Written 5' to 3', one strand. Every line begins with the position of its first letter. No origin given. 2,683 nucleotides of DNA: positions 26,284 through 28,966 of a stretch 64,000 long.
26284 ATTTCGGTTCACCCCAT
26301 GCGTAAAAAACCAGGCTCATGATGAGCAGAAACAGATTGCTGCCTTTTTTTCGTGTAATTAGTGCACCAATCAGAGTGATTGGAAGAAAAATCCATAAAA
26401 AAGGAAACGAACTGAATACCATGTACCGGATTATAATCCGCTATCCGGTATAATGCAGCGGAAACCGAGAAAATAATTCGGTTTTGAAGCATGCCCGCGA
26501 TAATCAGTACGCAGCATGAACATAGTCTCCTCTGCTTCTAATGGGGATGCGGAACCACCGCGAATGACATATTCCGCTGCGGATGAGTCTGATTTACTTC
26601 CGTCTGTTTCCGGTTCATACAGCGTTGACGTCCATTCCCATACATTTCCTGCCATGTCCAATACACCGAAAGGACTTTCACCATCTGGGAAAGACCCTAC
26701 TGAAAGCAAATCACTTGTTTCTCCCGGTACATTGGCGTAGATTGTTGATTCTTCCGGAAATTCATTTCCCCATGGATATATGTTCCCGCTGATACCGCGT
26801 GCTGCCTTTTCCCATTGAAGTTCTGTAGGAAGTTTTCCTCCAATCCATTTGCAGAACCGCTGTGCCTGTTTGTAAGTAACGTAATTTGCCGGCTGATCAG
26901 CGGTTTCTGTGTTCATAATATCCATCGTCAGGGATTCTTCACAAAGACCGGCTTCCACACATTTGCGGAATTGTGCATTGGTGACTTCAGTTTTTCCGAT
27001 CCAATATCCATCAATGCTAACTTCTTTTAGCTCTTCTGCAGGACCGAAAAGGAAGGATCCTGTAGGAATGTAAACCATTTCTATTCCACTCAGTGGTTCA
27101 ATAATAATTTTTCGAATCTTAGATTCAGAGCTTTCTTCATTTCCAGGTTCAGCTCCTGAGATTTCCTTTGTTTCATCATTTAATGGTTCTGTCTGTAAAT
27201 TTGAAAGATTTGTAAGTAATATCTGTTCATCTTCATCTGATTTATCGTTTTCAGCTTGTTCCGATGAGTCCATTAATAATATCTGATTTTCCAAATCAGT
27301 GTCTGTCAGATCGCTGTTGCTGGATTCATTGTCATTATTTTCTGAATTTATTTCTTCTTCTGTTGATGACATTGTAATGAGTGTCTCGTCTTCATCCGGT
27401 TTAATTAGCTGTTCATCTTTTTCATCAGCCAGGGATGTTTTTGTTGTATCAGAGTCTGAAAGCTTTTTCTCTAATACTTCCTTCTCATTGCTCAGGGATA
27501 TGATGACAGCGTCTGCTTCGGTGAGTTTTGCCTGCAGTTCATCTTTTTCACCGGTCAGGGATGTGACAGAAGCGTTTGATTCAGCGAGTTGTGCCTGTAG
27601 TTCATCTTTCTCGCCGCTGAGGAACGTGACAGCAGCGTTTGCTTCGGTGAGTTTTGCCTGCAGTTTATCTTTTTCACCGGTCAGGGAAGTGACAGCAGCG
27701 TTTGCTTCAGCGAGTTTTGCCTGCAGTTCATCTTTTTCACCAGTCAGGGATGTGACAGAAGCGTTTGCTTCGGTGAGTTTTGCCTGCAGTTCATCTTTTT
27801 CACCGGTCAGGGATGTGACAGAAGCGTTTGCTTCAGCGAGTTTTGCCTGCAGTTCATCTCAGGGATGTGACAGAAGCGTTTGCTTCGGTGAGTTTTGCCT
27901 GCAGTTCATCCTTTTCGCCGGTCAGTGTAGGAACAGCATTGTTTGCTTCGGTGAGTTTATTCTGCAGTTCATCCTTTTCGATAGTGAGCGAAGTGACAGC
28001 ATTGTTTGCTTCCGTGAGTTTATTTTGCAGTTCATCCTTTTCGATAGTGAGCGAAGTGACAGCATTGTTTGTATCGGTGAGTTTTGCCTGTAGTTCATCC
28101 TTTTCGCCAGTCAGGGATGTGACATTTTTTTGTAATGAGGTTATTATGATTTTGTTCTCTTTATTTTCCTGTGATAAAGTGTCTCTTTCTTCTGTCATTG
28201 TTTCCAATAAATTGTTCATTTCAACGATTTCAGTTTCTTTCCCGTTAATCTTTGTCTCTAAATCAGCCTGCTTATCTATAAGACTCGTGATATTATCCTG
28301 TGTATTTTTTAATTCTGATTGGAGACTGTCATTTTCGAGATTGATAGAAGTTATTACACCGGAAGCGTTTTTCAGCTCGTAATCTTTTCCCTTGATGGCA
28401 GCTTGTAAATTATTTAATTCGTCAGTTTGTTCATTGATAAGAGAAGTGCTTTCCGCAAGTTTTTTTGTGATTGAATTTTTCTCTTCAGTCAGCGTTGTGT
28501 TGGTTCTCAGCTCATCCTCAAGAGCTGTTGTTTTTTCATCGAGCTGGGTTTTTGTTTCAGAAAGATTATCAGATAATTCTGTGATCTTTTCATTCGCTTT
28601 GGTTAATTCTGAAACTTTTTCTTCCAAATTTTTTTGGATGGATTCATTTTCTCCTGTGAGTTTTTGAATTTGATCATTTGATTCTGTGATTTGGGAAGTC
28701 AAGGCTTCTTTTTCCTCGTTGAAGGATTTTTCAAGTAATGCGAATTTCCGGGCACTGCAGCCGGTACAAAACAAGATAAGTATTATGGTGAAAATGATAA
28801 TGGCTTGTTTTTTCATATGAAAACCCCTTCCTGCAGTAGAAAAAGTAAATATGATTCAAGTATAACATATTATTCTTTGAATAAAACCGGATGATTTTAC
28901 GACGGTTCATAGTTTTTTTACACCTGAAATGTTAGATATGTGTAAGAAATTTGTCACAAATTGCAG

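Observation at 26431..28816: FGE-domain gene fused in frame to a 63-bp tandem-repeat coiled-coil lipoprotein, split by an 11-bp gap inside one repeat unit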

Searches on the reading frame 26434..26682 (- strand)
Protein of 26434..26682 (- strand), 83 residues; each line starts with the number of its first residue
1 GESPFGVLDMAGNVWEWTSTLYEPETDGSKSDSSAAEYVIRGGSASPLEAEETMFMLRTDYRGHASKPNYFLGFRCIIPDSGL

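Call 43: search_solved_structures(query=window:26434-26682:-, max_evalue=1, show_alignments=5)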
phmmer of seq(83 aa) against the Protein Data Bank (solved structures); distinct sequences matched with E-value up to 1: 21.
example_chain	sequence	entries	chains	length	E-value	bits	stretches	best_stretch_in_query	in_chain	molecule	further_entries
7ml6_A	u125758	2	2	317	0.00028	24.5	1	1-77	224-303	CalU17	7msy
6vqp_A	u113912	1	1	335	0.00032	24.3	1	1-77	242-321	CalU17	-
9myj_B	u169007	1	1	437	0.0026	21.4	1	3-26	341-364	Lipoprotein, putative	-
9p6h_B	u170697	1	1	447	0.0028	21.3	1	3-26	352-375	Lipoprotein, putative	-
8ux5_A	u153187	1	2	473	0.0029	21.2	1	1-32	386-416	Selenoxide synthase OvsA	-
8u41_A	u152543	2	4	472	0.0032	21.1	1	1-32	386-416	Selenoxide synthase OvsA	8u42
9mzu_A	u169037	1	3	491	0.0035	21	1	3-26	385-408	PorK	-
9ots_A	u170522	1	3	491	0.0035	21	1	3-26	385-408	Por secretion system protein porK/gldK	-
5hha_A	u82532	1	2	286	0.0043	20.7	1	4-35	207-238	PvdO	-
1y4j_A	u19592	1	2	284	0.0046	20.6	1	3-58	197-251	Sulfatase modifying factor 2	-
2q17_A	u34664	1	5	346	0.089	16.5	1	5-76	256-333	formylglycine generating enzyme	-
2aft_X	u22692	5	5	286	0.13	15.9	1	4-76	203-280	Sulfatase modifying factor 1 | Sulfatase-modifying factor 1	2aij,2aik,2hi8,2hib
2afy_X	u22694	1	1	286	0.14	15.8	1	4-76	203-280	Sulfatase modifying factor 1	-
31dc_A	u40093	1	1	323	0.16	15.7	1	4-76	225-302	Formylglycine-generating enzyme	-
2aii_X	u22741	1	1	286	0.22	15.2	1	4-47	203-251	Sulfatase modifying factor 1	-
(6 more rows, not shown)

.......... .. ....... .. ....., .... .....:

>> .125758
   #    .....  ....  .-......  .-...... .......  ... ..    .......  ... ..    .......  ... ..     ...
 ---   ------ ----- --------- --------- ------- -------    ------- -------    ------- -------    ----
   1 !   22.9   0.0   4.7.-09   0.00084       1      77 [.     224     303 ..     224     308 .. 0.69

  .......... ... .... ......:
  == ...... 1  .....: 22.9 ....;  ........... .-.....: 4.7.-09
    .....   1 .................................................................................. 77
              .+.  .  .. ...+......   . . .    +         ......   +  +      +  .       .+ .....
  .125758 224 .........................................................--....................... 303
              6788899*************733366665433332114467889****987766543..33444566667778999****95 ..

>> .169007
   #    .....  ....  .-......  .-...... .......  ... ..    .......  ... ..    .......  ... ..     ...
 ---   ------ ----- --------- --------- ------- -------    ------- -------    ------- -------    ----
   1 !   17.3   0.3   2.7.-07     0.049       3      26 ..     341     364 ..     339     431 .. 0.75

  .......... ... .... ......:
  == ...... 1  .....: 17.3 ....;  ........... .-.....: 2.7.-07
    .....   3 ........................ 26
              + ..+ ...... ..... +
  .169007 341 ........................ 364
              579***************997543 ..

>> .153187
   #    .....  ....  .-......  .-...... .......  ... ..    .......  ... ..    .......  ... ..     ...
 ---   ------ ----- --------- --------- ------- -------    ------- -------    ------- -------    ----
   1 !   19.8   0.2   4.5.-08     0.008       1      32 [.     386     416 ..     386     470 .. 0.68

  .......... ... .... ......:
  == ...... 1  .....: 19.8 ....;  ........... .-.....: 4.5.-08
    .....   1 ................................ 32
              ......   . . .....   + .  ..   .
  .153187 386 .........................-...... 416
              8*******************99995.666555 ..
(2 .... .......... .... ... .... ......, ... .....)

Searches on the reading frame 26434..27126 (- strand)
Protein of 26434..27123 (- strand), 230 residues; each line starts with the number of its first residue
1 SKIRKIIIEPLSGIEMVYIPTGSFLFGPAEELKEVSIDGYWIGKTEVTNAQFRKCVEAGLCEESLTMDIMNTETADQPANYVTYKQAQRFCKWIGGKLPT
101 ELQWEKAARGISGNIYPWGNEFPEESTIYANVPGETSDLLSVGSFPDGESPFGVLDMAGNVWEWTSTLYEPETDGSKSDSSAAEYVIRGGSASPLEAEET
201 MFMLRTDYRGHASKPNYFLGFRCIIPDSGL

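Call 42: search_solved_structures(query=window:26434-27123:-, max_evalue=0.001, show_alignments=4)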
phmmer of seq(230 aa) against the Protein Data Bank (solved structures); distinct sequences matched with E-value up to 0.001: 29.
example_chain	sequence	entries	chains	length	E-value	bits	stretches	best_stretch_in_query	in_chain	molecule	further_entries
8u41_A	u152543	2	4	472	6.4e-19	71.5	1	77-179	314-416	Selenoxide synthase OvsA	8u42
8ux5_A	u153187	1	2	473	6.8e-19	71.4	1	77-179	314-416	Selenoxide synthase OvsA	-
4x8b_A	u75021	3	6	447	3.9e-18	68.9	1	75-171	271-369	Sulfoxide synthase EgtB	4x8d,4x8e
1y4j_A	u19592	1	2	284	4.7e-18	68.7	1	73-205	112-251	Sulfatase modifying factor 2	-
7ml6_A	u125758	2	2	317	1.2e-17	67.3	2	76-126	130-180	CalU17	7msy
6vqp_A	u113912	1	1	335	1.7e-17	66.9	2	76-126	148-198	CalU17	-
31dc_A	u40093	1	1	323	1.9e-16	63.4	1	75-223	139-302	Formylglycine-generating enzyme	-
2aft_X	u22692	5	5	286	2.1e-16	63.3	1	74-223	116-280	Sulfatase modifying factor 1 | Sulfatase-modifying factor 1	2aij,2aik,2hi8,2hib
2afy_X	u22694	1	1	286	2.1e-16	63.2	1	74-223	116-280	Sulfatase modifying factor 1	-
5ssy_A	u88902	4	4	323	3.3e-16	62.6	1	74-194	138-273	Formylglycine-generating enzyme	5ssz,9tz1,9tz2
1y1e_X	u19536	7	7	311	3.5e-16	62.6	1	75-194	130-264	C-alpha-formyglycine-generating enzyme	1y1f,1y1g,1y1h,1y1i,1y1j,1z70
2aii_X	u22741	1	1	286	3.6e-16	62.5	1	75-194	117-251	Sulfatase modifying factor 1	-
5ssx_A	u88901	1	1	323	7.2e-16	61.5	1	74-194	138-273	Formylglycine-generating enzyme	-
8aru_A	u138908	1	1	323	1.9e-15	60.1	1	74-194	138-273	Formylglycine-generating enzyme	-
9myj_B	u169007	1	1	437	3.6e-15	59.2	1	97-173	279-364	Lipoprotein, putative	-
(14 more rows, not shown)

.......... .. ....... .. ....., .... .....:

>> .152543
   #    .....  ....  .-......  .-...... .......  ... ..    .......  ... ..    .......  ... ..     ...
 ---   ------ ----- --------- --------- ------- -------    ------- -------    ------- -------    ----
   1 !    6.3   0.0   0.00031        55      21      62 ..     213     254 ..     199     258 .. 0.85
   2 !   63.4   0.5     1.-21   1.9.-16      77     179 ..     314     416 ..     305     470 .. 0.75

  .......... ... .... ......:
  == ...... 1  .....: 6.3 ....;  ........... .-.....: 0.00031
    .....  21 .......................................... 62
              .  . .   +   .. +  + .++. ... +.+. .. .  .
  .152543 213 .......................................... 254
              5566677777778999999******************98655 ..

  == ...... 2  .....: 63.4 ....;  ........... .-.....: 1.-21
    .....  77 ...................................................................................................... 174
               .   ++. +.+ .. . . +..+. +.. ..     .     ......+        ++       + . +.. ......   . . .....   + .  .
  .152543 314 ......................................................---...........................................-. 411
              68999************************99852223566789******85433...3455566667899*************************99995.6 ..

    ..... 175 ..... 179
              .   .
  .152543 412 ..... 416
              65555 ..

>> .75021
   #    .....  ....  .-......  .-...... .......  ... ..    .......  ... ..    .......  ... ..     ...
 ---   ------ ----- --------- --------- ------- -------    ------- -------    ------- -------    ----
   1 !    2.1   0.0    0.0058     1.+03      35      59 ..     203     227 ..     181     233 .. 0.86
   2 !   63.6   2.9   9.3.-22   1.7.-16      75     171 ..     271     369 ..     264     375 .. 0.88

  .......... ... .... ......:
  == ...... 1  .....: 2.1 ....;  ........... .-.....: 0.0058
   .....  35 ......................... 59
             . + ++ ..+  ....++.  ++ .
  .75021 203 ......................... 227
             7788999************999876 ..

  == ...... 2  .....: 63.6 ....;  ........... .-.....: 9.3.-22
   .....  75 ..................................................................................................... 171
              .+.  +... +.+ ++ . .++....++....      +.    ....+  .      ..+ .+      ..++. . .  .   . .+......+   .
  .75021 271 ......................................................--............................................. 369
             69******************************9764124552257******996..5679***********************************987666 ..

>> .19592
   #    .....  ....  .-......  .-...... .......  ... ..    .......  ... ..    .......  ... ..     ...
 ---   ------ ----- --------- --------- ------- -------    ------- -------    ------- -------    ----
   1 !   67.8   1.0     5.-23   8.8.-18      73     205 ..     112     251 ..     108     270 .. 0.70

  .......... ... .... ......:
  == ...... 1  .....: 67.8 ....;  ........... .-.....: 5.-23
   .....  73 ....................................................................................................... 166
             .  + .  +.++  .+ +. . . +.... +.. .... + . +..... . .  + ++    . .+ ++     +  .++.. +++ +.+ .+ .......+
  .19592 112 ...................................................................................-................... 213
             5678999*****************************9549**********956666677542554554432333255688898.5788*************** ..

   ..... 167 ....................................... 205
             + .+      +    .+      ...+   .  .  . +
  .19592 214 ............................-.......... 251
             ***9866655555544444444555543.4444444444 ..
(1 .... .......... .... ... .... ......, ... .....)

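Call 59: predict_structure(alignment_id=A2)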
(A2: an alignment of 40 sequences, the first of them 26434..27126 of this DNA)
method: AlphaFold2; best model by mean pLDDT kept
length: 231 residues; sequences in the alignment: 40
mean_pLDDT: 91.1   pTM: 0.89
mean pLDDT of the five models: 91.1, 90.6, 90.4, 87.6, 86.7
residues with pLDDT >= 90: 175; 70-90: 41; 50-70: 13; < 50: 2
segments of 3 or more residues with pLDDT < 50: none
pLDDT, mean of each block of 10 residues (from residue 1): 74 97 94 94 98 98 95 96 97 98 97 94 84 85 95 93 96 63 87 83 92 94 93 50
secondary structure, 60 per line:
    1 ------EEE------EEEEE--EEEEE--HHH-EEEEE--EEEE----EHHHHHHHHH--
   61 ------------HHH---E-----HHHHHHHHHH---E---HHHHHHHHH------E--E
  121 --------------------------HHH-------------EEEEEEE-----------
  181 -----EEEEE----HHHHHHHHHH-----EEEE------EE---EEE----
elements in order: E7-9 E16-20 E23-27 E34-38 E41-44 H50-58 H85-94 H102-110 E163-169 E186-190 H195-204 E210-213 E225-227
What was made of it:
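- On Pfam PF03781 FGE-sulfatase domain superfamily: AF2 pLDDT 91.1 (call 59).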

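Call 61: fold_search(model_id=the predicted structure, library=pdb)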
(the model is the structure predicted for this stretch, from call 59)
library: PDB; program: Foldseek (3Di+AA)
matches with E <= 10: 244; with E <= 0.001: 83
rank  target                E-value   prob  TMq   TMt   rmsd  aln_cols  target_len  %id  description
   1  6vqp_A                6.4e-16  1.00  0.73  0.59   5.5       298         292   25  Structure of CalU17 from the Calicheamicin Biosynthesis Pathway of Micromonospora echinospora (released 2021-02-17)
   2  4x8b_B                7.2e-16  1.00  0.74  0.41   5.8       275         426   26  Ergothioneine-biosynthetic sulfoxide synthase EgtB, apo form (released 2015-01-28)
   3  5nyy                  3.2e-15  1.00  0.75  0.62   5.1       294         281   21  Formylglycine generating enzyme from T. curvata in complex with Cd(II) (released 2017-06-07)
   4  7spq                  6.7e-15  1.00  0.73  0.55   3.4       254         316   24  Crystal structure of Burkholderia glumae toxoflavin biosynthesis protein ToxD (released 2023-05-10)
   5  2afy_X                1.1e-14  1.00  0.76  0.64   4.8       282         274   23  Formylglycine generating enzyme C341S mutant (released 2005-12-13)
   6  5ssx_A                1.2e-14  1.00  0.76  0.64   4.7       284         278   23  Crystal Structure human formylglycine generating enzyme E130D mutant (released 2023-08-23)
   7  4x8b_A                1.2e-14  1.00  0.74  0.42   5.8       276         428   26  Ergothioneine-biosynthetic sulfoxide synthase EgtB, apo form (released 2015-01-28)
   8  1y1h_X                1.2e-14  1.00  0.75  0.63   4.7       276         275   24  human formylglycine generating enzyme, oxidised Cys refined as hydroperoxide (released 2005-05-31)
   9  2aii_X                1.3e-14  1.00  0.77  0.66   4.3       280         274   24  wild-type Formylglycine generating enzyme reacted with iodoacetamide (released 2005-12-13)
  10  2aft_X                1.6e-14  1.00  0.76  0.65   4.7       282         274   23  Formylglycine generating enzyme C336S mutant (released 2005-12-13)
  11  1y1e                  1.8e-14  1.00  0.76  0.65   4.7       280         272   24  human formylglycine generating enzyme (released 2005-05-31)
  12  1y1j_X                2.0e-14  1.00  0.78  0.66   4.6       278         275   24  human formylglycine generating enzyme, sulfonic acid/desulfurated form (released 2005-05-31)
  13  5nxl                  2.0e-14  1.00  0.75  0.61   4.8       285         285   22  Formylglycine generating enzyme from T. curvata in complex with Ag(I) (released 2017-06-07)
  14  1z70_X                2.2e-14  1.00  0.78  0.66   4.6       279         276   24  1.15A resolution structure of the formylglycine generating enzyme FGE (released 2005-07-22)
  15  8aru_A                2.2e-14  1.00  0.75  0.63   4.6       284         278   23  Crystal Structure of human formylglycine generating enzyme (released 2023-08-23)
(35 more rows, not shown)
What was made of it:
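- On Pfam PF03781 FGE-sulfatase domain superfamily: Foldseek TM 0.73-0.78 to FGE, EgtB, CalU17 and PvdO (call 61).
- Closest known: Formylglycine-generating enzyme. Same: The AF2 model superposes on human, S. coelicolor and T. curvata FGE, and on EgtB, CalU17 and PvdO, with TM about 0.73-0.78 (calls 59, 61).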

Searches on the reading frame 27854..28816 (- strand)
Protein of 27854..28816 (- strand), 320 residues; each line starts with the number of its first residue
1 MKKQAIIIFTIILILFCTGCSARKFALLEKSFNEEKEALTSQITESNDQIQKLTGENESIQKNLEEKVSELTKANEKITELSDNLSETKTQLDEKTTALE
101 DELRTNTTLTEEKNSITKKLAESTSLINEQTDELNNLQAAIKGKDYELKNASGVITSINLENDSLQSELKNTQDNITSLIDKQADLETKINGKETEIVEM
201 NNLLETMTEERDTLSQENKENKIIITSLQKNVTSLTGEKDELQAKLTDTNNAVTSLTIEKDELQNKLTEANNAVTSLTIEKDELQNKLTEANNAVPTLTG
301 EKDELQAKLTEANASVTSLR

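Call 10: find_encoding_contigs(protein=window:27854-28816:-, flank=6000, max_places=10)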
Protein window:27854-28816:- (320 aa): no gene with exactly this product is on record in the collection.

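Call 67: search_protein_representatives(protein=window:27857-28816:-)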
Query: 320 residues. Proteins with E-value up to 0.001 (for the whole library): 76; up to 1e-10: 7; up to 1e-30: 1. The best 76 are listed.
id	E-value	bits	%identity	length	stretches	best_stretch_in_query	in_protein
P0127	1.2e-31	126.5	35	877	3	1-319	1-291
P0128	8.5e-24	100.8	31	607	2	1-295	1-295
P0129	2.9e-19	86.0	41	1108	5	226-319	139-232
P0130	3.7e-17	79.1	35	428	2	213-318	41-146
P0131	3.4e-16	75.9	33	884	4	225-319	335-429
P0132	2.0e-12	63.6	28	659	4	225-314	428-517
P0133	4.2e-11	59.2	33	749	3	232-318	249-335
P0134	9.5e-10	54.8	23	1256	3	110-314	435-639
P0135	2.8e-09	53.3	36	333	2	201-314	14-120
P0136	4.6e-09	52.5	25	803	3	48-320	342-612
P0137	1.8e-08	50.6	29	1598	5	104-319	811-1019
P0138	2.4e-08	50.2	32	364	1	5-150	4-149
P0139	4.0e-08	49.5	20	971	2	78-316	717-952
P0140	4.5e-08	49.3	27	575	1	1-262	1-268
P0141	5.4e-08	49.0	36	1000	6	232-313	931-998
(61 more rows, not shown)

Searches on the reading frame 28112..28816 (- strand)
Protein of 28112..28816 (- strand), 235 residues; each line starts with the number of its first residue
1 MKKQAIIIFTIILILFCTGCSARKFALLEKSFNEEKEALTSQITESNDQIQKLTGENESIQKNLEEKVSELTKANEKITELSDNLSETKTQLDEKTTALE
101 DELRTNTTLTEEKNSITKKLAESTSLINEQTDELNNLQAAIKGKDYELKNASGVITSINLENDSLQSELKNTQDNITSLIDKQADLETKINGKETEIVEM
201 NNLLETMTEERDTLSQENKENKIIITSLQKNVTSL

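Call 28: find_homologous_proteins(query=window:28112-28816:-, max_evalue=0.00001)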
Query seq(235 aa): 765 candidates shared short words with the query, none scored E <= 0.00001.
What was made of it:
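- Tried and rejected: Same search with the 235-aa N-terminus (call 28).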

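Call 30: find_related_loci(query=A1, collection=metagenome_contigs, flank=6000)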
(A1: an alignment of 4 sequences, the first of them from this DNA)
Query A1 (235 aa) in metagenome_contigs; peptide patterns used: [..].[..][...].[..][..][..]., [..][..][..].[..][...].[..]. (x = any residue, [..] = any of these).
600 stretches matched a pattern, but none encodes a relative of the query by tblastn (E <= 1e-3).
